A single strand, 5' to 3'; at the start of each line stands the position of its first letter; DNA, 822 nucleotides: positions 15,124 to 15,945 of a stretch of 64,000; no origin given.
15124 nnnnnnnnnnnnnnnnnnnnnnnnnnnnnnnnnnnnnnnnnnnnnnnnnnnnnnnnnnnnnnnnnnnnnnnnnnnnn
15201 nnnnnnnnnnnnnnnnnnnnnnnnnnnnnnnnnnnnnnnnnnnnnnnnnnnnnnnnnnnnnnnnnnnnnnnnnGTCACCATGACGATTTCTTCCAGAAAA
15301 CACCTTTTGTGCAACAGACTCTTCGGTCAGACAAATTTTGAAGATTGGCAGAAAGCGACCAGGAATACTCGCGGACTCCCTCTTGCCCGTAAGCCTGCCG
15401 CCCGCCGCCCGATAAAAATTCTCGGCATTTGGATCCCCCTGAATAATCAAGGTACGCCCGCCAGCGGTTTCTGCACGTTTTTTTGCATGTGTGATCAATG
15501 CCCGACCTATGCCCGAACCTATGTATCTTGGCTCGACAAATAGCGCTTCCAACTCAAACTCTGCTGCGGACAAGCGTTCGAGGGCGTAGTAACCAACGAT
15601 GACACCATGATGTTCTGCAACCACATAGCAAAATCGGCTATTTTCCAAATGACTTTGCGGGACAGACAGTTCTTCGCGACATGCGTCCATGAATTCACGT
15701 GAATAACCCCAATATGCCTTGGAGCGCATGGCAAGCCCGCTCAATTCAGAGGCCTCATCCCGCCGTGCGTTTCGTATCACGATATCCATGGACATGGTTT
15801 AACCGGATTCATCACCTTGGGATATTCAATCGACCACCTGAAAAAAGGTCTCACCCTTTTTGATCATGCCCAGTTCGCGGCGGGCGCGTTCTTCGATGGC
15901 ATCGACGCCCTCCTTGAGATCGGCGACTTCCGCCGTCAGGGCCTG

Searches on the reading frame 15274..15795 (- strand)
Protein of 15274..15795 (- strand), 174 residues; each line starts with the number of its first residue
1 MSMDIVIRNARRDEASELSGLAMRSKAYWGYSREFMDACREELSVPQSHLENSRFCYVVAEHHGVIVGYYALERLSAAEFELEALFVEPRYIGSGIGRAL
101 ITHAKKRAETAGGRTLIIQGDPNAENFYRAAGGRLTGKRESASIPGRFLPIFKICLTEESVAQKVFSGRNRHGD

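Call 52: search_protein_families(library=pfam, proteins=[window:15274-15795:-], max_evalue=0.01)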
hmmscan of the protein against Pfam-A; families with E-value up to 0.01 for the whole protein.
window:15274-15795:- (174 aa): 3 families
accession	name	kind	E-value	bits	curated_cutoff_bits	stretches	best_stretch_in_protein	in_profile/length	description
PF00583.31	Acetyltransf_1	-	7.8e-13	49.2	20.7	1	39-132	20-115/116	Acetyltransferase (GNAT) family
PF13673.13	Acetyltransf_10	-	1.7e-12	47.8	23.6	1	46-137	22-111/128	Acetyltransferase (GNAT) domain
PF13508.13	Acetyltransf_7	-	1.6e-11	44.8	27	1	55-132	3-81/84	Acetyltransferase (GNAT) domain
